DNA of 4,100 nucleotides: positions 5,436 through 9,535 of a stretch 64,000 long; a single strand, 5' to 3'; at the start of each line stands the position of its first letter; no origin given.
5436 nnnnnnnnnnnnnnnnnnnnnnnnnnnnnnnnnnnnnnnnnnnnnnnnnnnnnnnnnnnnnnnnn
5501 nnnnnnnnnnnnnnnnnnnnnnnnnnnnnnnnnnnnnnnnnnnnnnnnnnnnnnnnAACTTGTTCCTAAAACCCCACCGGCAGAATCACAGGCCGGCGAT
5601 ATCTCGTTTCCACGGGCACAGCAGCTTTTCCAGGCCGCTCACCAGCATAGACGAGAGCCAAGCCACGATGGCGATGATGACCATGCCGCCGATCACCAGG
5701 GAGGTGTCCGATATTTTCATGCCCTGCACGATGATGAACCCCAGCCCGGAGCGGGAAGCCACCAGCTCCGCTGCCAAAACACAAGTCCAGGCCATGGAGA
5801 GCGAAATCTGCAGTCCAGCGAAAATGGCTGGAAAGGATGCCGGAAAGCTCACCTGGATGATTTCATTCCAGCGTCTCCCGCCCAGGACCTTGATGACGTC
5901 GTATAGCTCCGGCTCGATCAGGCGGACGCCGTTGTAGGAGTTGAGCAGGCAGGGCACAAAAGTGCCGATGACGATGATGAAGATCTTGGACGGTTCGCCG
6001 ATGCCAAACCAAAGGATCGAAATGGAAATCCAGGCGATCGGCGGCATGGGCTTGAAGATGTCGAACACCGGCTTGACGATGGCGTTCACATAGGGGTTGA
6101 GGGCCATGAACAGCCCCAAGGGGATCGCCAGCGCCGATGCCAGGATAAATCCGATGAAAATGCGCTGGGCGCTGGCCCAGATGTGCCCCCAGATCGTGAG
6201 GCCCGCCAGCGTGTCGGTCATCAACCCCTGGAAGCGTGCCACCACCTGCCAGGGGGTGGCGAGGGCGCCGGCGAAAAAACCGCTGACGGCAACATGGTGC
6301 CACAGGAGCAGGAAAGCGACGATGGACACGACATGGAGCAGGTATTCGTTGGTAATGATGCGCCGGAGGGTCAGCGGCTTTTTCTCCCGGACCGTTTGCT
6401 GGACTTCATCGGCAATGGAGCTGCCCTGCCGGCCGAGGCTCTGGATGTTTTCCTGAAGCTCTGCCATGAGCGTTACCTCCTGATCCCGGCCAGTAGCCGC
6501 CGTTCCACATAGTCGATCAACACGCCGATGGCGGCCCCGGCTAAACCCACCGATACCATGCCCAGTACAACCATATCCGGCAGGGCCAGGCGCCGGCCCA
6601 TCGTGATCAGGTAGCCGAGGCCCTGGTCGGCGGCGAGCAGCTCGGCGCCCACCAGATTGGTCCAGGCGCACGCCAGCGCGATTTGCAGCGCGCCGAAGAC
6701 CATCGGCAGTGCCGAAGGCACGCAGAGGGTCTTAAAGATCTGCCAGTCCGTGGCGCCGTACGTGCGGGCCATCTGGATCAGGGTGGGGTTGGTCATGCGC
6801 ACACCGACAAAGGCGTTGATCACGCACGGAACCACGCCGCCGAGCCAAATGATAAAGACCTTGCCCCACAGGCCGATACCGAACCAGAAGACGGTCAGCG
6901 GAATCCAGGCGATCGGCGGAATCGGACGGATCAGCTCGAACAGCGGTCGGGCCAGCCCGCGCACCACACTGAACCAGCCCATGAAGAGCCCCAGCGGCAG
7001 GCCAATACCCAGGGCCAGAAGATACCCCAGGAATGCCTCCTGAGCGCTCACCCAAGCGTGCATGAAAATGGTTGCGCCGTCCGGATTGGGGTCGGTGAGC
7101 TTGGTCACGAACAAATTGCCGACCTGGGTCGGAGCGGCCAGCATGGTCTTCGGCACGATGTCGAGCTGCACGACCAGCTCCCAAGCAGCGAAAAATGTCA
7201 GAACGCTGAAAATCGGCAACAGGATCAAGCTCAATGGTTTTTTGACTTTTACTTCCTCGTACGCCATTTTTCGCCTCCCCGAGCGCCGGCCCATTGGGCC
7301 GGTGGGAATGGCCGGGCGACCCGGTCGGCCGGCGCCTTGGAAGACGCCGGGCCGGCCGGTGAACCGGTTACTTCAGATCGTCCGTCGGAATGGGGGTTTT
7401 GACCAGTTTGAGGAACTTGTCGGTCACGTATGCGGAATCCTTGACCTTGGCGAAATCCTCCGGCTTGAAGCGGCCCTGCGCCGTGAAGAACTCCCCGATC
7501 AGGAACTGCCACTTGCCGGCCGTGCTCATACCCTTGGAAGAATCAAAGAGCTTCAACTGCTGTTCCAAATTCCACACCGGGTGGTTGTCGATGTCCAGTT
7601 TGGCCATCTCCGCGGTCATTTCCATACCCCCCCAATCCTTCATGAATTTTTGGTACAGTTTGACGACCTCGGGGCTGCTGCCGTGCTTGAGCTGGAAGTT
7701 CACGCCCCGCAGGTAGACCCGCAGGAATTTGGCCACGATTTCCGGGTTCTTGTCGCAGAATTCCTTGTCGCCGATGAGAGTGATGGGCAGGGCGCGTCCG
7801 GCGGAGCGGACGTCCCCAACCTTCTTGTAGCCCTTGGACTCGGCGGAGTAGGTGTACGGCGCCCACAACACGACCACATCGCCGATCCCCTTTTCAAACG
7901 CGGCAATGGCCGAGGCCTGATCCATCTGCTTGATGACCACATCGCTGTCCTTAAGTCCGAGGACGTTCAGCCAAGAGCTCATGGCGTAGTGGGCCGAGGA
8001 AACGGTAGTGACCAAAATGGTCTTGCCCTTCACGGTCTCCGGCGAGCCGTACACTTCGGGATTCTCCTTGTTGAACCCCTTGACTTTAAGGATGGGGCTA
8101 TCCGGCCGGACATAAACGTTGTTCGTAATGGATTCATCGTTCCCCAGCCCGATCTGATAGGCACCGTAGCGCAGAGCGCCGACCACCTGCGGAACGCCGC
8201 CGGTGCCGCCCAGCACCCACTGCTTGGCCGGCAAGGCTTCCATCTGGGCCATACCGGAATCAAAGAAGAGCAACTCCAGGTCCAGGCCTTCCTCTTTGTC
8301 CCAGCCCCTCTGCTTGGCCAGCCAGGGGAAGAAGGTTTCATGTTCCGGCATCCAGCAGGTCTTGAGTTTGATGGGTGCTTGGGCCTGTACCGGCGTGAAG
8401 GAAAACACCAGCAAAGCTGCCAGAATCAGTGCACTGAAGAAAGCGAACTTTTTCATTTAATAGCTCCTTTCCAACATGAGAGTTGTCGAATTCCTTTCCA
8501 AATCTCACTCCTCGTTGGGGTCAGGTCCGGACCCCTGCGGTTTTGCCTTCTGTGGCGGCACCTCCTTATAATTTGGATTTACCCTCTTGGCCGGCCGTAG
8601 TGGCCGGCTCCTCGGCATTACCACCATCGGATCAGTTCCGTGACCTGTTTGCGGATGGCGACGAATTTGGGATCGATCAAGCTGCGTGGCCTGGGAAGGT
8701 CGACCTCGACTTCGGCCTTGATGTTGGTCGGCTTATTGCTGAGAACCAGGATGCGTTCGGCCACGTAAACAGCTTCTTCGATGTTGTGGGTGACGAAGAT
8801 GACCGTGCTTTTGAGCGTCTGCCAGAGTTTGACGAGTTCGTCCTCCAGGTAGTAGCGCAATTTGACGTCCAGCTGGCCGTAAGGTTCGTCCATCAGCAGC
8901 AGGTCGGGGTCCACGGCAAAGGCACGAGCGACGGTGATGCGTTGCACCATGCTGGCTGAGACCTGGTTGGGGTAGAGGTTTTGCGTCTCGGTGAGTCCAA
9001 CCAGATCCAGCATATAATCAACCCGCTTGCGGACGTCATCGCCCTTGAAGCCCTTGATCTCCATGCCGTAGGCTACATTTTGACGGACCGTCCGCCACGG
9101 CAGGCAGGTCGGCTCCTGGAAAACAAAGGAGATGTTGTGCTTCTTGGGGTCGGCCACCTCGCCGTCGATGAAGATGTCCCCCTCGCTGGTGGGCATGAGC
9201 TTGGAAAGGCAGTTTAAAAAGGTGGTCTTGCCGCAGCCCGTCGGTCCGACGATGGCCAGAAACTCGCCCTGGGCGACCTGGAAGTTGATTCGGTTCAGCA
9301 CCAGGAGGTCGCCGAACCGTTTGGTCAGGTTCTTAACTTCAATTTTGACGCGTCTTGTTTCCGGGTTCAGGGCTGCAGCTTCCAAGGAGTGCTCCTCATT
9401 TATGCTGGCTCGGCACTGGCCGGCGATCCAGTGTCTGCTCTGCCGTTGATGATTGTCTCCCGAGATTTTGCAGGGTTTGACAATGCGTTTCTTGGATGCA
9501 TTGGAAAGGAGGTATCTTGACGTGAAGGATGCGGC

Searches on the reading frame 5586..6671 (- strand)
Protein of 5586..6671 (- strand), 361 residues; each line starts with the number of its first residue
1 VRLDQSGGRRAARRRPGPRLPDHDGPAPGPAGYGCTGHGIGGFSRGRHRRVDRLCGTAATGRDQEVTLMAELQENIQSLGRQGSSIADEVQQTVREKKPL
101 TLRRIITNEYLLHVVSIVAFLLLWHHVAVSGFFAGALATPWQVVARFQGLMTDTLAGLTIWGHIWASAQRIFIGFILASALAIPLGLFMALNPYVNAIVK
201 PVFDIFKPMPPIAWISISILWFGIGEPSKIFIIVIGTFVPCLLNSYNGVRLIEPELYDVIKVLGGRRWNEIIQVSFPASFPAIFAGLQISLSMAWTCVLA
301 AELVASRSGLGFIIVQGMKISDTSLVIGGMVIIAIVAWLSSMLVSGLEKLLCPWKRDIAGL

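Call 65: search_protein_families(library=pfam, proteins=[window:5586-6671:-], max_evalue=0.000001)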
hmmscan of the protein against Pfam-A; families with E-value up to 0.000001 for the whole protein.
window:5586-6671:- (361 aa): 1 family
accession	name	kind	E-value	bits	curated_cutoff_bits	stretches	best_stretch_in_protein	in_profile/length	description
PF00528.27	BPD_transp_1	-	1.2e-25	90.8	26.4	1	182-355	1-182/184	Binding-protein-dependent transport system inner membrane component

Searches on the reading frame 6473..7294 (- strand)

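Call 65: search_protein_families(library=pfam, proteins=[window:6473-7294:-], max_evalue=0.000001)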
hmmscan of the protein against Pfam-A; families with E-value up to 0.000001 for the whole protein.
window:6473-7294:- (273 aa): 1 family
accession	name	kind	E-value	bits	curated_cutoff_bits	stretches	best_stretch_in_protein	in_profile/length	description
PF00528.27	BPD_transp_1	-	5.6e-21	75.5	26.4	1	98-270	1-181/184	Binding-protein-dependent transport system inner membrane component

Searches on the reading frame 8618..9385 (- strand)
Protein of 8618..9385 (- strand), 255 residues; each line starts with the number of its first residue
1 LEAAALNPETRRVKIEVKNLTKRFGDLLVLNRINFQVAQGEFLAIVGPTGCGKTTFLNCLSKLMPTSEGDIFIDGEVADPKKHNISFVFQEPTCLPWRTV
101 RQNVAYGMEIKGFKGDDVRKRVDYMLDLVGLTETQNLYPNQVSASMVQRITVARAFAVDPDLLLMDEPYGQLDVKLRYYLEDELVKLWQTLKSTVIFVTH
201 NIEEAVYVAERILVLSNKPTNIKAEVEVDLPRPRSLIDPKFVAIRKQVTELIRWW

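Call 4: search_protein_families(library=pfam, proteins=[window:8618-9385:-])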
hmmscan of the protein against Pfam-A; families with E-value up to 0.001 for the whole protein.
window:8618-9385:- (255 aa): 4 families
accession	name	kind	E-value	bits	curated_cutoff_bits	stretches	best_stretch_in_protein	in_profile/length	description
PF00005.33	ABC_tran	-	1.4e-27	97.4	25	1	30-169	1-136/137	ABC transporter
PF13304.12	AAA_21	-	2.6e-05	24.9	27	0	147-202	243-300/304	AAA domain, putative AbiEii toxin, Type IV TA system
PF13476.12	AAA_23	-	8.3e-05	23.7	27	1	33-61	15-40/201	AAA domain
PF13401.12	AAA_22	-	0.00013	22.7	27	1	40-129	5-65/130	AAA domain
